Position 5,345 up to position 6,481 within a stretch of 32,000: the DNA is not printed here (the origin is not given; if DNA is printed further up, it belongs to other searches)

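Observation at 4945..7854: BrxL-type AAA+ ATPase without a Lon domain, plus an EEP nuclease/phosphatase and a 179-aa unknown: candidate three-gene defence-like module outside any BREX context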

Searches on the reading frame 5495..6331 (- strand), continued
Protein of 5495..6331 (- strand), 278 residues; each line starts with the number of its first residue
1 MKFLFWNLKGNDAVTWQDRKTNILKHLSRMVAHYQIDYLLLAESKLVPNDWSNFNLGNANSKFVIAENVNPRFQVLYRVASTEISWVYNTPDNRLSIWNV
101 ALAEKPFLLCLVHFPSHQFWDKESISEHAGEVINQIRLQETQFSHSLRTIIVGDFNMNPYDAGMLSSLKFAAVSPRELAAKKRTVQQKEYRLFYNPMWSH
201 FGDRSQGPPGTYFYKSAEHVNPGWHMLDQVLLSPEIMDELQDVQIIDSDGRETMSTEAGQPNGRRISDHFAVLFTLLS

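Call 63: get_annotated_region(hit=H4, flank=8000)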
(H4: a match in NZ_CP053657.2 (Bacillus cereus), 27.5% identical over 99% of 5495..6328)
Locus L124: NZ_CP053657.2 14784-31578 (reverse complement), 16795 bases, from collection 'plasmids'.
description: Bacillus cereus strain CTMA_1571 plasmid p.1, complete sequence
organism: Bacillus cereus (NCBI taxid 1396)
taxonomy: Bacteria; Bacillota; Bacilli; Bacillales; Bacillaceae; Bacillus; Bacillus cereus
host: -; source: culture,soil; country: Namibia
typing (MOB-suite, as given by PLSDB): non-mobilizable; replicon rep_cluster_125,rep_cluster_1698; mating-pair formation MPF_T
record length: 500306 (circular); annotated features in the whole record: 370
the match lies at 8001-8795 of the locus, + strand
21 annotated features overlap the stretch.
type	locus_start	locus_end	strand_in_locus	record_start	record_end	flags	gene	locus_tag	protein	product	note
CDS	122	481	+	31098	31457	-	-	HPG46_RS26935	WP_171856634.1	helix-turn-helix transcriptional regulator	-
CDS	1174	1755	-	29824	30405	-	-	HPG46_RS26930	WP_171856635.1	hypothetical protein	-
CDS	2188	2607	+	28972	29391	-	-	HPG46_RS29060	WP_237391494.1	RelA/SpoT domain-containing protein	-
CDS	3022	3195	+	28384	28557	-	-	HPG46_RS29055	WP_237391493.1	hypothetical protein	-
CDS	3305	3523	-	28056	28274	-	-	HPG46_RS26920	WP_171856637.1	hypothetical protein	-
CDS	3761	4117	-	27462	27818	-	-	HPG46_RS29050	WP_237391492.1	hypothetical protein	-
CDS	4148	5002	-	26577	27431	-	-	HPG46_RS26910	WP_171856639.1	hypothetical protein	-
CDS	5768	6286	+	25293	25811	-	-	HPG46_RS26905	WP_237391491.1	hypothetical protein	-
CDS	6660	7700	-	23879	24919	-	-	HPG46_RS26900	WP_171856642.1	DUF4365 domain-containing protein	-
CDS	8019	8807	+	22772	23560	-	-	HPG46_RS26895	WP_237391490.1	hypothetical protein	-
CDS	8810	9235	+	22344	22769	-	-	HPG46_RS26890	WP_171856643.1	hypothetical protein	-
CDS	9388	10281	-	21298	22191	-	-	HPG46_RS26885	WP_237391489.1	site-specific integrase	GO:0015074 - DNA integration [Evidence IEA]; GO:0006310 - DNA recombination [Evidence IEA]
CDS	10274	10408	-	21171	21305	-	-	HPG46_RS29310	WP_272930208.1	hypothetical protein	-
CDS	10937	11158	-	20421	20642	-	-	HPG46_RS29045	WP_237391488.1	hypothetical protein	-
CDS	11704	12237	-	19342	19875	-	-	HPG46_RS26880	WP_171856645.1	hypothetical protein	-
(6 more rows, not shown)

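Call 67: search_protein_families(library=pfam, alignment_id=A4, max_evalue=0.00001)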
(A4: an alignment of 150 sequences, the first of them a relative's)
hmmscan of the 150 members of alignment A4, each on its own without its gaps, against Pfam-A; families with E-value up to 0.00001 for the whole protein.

A. member 1, L006:9322-9882:+ (187 aa): 1 family
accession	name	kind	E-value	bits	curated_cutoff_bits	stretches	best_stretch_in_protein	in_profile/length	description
PF00694.25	Aconitase_C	-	3.7e-20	73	22.8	1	75-128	77-129/131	Aconitase C-terminal domain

B. families by the number of members that match (of 150 scanned): 165 families (the first 25 are shown)
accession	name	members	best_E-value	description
PF00107.32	ADH_zinc_N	3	2.2e-20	Zinc-binding dehydrogenase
PF00437.27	T2SSE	2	7.6e-148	Type II/IV secretion system protein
PF02347.22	GDC-P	2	2.2e-127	Glycine cleavage system P-protein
PF00291.31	PALP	2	2.1e-83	Pyridoxal-phosphate dependent enzyme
PF00515.34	TPR_1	2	9.8e-51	Tetratricopeptide repeat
PF07719.23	TPR_2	2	1.5e-42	Tetratricopeptide repeat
PF13414.12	TPR_11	2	8.9e-33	TPR repeat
PF00271.37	Helicase_C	2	2.9e-32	Helicase conserved C-terminal domain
PF13181.12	TPR_8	2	6.7e-32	Tetratricopeptide repeat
PF03374.19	ANT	2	9.7e-32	Phage antirepressor protein KilAC domain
PF07690.21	MFS_1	2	2.9e-31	Major Facilitator Superfamily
PF13431.12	TPR_17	2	5.1e-31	Tetratricopeptide repeat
PF08240.17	ADH_N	2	3.2e-27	Alcohol dehydrogenase GroES-like domain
PF13432.12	TPR_16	2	4e-23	Tetratricopeptide repeat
PF13371.12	TPR_9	2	4.6e-20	Tetratricopeptide repeat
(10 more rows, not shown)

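Call 68: search_protein_families(library=padloc, alignment_id=A4, max_evalue=1e-8)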
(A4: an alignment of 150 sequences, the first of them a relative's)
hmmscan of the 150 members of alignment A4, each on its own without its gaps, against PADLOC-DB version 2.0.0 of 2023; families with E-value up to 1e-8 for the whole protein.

A. member 1, L006:9322-9882:+ (187 aa): 0 families

B. families by the number of members that match (of 150 scanned): 80 families (the first 25 are shown)
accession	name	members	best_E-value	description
PDLC04541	PDC-M25A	1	2.1e-141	-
PDLC04546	PDC-M25B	1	3.6e-76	-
PDLC04544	PDC-M25B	1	1e-63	-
PDLC04545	PDC-M25B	1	7.3e-57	-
PDLC04393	PDC-M07A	1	2e-32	-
PDLC04389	PDC-M07A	1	5.8e-31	-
PDLC02503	BrxHI|BrxHII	1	3e-29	BrxHI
PDLC04392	PDC-M07A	1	4.7e-28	-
PDLC04178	HEC-01A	1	3.7e-26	-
PDLC04182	HEC-01A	1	4.7e-25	-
PDLC03960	SngC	1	2.3e-24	-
PDLC04134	mad2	1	4.2e-24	mads_2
PDLC04391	PDC-M07A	1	1.4e-23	-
PDLC03928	PsyrT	1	1e-22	-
PDLC02980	AriA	1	1.7e-22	-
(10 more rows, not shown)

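Call 70: predict_structure(alignment_id=A1)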
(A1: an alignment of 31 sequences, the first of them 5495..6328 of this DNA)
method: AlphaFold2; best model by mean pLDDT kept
length: 277 residues; sequences in the alignment: 31
mean_pLDDT: 87.2   pTM: 0.88
mean pLDDT of the five models: 87.2, 85.9, 85.8, 85.7, 78.4
residues with pLDDT >= 90: 184; 70-90: 59; 50-70: 17; < 50: 17
segments of 3 or more residues with pLDDT < 50: 202-215, 217-219
pLDDT, mean of each block of 10 residues (from residue 1): 95 93 95 95 93 69 91 89 93 96 91 94 96 95 85 92 93 89 88 84 44 46 77 94 93 89 93 93
secondary structure, 60 per line:
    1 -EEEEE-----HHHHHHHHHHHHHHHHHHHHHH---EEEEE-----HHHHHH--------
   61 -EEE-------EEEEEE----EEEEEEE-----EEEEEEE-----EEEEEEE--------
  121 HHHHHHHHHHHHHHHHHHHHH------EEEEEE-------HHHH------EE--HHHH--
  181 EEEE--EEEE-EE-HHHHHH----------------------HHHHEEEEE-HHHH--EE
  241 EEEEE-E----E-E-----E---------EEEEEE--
elements in order: E2-6 H12-33 E37-41 H47-52 E62-64 E72-77 E82-88 E94-100 E106-112 H121-141 E148-153 H161-164 H175-178 E181-184 E187-190 H195-200 H223-226 E227-231 H233-236 E239-245 E270-275

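Call 73: fold_search(model_id=the predicted structure, library=pdb)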
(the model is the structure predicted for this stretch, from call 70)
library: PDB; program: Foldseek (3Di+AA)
matches with E <= 10: 1104; with E <= 0.001: 290
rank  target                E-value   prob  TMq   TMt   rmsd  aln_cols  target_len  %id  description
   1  4gyz_A                9.4e-13  1.00  0.58  0.65   5.4       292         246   17  Mus Musculus Tdp2 Bound to dAMP and Mg2+ (released 2012-10-31)
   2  4gyz_H                1.3e-12  1.00  0.59  0.65   5.3       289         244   16  Mus Musculus Tdp2 Bound to dAMP and Mg2+ (released 2012-10-31)
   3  4gz1_B                2.1e-12  1.00  0.58  0.64   5.3       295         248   16  Mus Musculus Tdp2 reaction product (5'-phosphorylated DNA)-Mg2+ complex at 1.5 Angstroms resolution (released 2012-10-31)
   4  5inm_C                2.2e-12  1.00  0.59  0.69   4.6       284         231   16  Mouse Tdp2 protein, apo state with variable DNA-binding grasp conformations (released 2016-04-27)
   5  5inn_D                2.4e-12  1.00  0.58  0.65   5.3       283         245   16  Mouse Tdp2 D358N protein, apo state with increased disorder amongst variable DNA-binding grasp conformations (released 2016-04-27)
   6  4gyz_E                2.4e-12  1.00  0.59  0.65   5.4       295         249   15  Mus Musculus Tdp2 Bound to dAMP and Mg2+ (released 2012-10-31)
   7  4gyz_B                2.5e-12  1.00  0.57  0.63   5.5       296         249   16  Mus Musculus Tdp2 Bound to dAMP and Mg2+ (released 2012-10-31)
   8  4gyz_D                3.2e-12  1.00  0.59  0.67   5.0       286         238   17  Mus Musculus Tdp2 Bound to dAMP and Mg2+ (released 2012-10-31)
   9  5inn_B                3.8e-12  1.00  0.58  0.67   5.1       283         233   16  Mouse Tdp2 D358N protein, apo state with increased disorder amongst variable DNA-binding grasp conformations (released 2016-04-27)
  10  4gyz_G                3.8e-12  1.00  0.59  0.66   5.3       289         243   15  Mus Musculus Tdp2 Bound to dAMP and Mg2+ (released 2012-10-31)
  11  4gyz_I                4.1e-12  1.00  0.59  0.65   5.3       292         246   15  Mus Musculus Tdp2 Bound to dAMP and Mg2+ (released 2012-10-31)
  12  5inn_A                4.9e-12  1.00  0.59  0.66   5.3       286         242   16  Mouse Tdp2 D358N protein, apo state with increased disorder amongst variable DNA-binding grasp conformations (released 2016-04-27)
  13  4gyz_C                5.2e-12  1.00  0.56  0.62   5.4       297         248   18  Mus Musculus Tdp2 Bound to dAMP and Mg2+ (released 2012-10-31)
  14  5inn_C                8.5e-12  1.00  0.58  0.68   4.5       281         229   15  Mouse Tdp2 D358N protein, apo state with increased disorder amongst variable DNA-binding grasp conformations (released 2016-04-27)
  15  5inm_A                9.0e-12  1.00  0.57  0.63   5.6       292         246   17  Mouse Tdp2 protein, apo state with variable DNA-binding grasp conformations (released 2016-04-27)
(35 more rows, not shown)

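Call 95: search_protein_families(library=phrogs, alignment_id=A7, max_evalue=0.000001)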
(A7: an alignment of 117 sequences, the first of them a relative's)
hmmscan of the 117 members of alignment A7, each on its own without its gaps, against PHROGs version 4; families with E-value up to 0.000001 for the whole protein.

A. member 1, L106:2702-3283:- (193 aa): 0 families

B. families by the number of members that match (of 117 scanned): 167 families (the first 25 are shown)
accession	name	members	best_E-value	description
phrog_116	-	4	1.2e-72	DNA methyltransferase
phrog_1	-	4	2.7e-48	integrase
phrog_216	-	4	6.2e-37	integrase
phrog_36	-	4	2.1e-25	transcriptional regulator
phrog_115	-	3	1.6e-52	minor head protein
phrog_363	-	3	1.4e-44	DNA methyltransferase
phrog_5999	-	3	2.2e-25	DNA methyltransferase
phrog_64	-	2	1.3e-95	portal protein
phrog_38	-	2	2.1e-94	terminase large subunit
phrog_148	-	2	8.2e-86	RecT-like ssDNA annealing protein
phrog_56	-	2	1.8e-78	DNA methyltransferase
phrog_63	-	2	2e-48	anti-repressor Ant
phrog_953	-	2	2.1e-48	HNH endonuclease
phrog_374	-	2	1.4e-39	HNH endonuclease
phrog_595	-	2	2.6e-36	head maturation protease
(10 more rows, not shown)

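Call 96: search_protein_families(library=phrogs, proteins=[L106:7140-7934:+, L106:9511-11094:+, L110:7057-7458:+, L110:9324-11051:+, L114:5698-7524:+, L114:9456-10106:+, L116:6581-7051:+, L116:9257-10210:+, L118:7108-7887:+, L118:9848-10513:+], max_evalue=0.0001)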
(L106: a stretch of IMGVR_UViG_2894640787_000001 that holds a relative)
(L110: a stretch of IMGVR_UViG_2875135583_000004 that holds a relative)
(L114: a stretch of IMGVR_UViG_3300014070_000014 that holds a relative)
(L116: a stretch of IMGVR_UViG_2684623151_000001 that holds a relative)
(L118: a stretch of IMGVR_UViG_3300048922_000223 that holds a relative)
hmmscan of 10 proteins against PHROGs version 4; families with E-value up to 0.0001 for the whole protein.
L106:7140-7934:+ (265 aa): 6 families
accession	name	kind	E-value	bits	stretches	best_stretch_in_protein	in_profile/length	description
phrog_4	-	transcription regulation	2.2e-11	44.4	1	13-249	140-326/400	transcriptional repressor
phrog_2439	-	transcription regulation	1.1e-07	32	1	12-67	10-65/367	transcriptional regulator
phrog_4583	-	transcription regulation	1.2e-06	29.4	1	5-64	6-65/81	transcriptional repressor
phrog_1373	-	transcription regulation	1.4e-05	26.1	1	7-71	63-125/166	transcriptional regulator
phrog_3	-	transcription regulation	1.6e-05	25.8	1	12-82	91-161/430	transcriptional repressor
phrog_8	-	transcription regulation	6.7e-05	23.5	1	12-64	79-131/346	transcriptional regulator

L106:9511-11094:+ (528 aa): 3 families
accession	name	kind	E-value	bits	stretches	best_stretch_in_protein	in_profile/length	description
phrog_6002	-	head and packaging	1.8e-29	103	3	237-357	700-818/1183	virion structural protein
phrog_4636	-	tail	8.2e-24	85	3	301-384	295-371/763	tail spike protein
phrog_23837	-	head and packaging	1.6e-13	51.4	1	204-363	229-390/507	virion structural protein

L110:7057-7458:+ (134 aa): 8 families
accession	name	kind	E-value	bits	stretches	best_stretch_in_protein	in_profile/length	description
phrog_3218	-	head and packaging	6.6e-27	95.2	1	2-103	19-120/152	terminase small subunit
phrog_2538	-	head and packaging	1.9e-25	90.4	1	1-130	2-128/129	terminase small subunit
phrog_7344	-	head and packaging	2.3e-08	35.4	1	2-130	13-135/161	terminase small subunit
phrog_24579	-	head and packaging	9.7e-07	29.8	1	2-61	14-76/126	terminase small subunit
phrog_4494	-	unknown function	7.7e-06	27.4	1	7-55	9-57/109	-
phrog_10624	-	unknown function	8.2e-06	26.4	1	2-40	12-50/165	-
phrog_23081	-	unknown function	1.8e-05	25.6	1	5-84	3-90/154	-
phrog_4102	-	head and packaging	5e-05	24.5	1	4-96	18-105/166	terminase small subunit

L110:9324-11051:+ (576 aa): 5 families
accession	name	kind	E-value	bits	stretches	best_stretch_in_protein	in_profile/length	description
phrog_14112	-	unknown function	4.8e-116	387.5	1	27-243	30-246/247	-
phrog_38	-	head and packaging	2.1e-94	318.7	1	27-565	252-711/760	terminase large subunit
phrog_11978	-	unknown function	7.5e-86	287.5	1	397-576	1-180/180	-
phrog_13328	-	unknown function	1.3e-36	125.8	1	311-382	1-72/72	-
phrog_5573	-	head and packaging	5.3e-14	53.2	1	371-556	59-233/250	terminase large subunit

L114:5698-7524:+ (609 aa): 1 family
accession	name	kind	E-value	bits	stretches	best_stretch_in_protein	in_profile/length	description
phrog_9827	-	unknown function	1.2e-62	213.5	1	1-606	3-582/584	-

L114:9456-10106:+ (217 aa): 0 families

L116:6581-7051:+ (157 aa): 2 families
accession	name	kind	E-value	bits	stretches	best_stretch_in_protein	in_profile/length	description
phrog_36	-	transcription regulation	2.1e-25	90.7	1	1-148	48-190/220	transcriptional regulator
phrog_1558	-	unknown function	7.1e-05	23.7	0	3-41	38-72/178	-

L116:9257-10210:+ (318 aa): 2 families
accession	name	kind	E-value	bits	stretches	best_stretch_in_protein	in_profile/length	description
phrog_15411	-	unknown function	2.2e-99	334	1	1-317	1-327/333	-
phrog_9489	-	unknown function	2e-55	189.4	1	2-203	14-215/458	-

L118:7108-7887:+ (260 aa): 5 families
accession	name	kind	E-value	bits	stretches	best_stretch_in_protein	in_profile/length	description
phrog_56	-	other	1.8e-78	266.4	1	6-259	56-322/647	DNA methyltransferase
phrog_1996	-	other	1.2e-30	107.4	1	138-260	17-141/150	DNA methyltransferase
phrog_13242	-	unknown function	5.7e-20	72.7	1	19-226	33-236/450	-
phrog_23217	-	unknown function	1.6e-09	38.9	1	13-120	5-107/109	-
phrog_116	-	other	5.3e-07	29.3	1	12-230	511-745/779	DNA methyltransferase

L118:9848-10513:+ (222 aa): 0 families
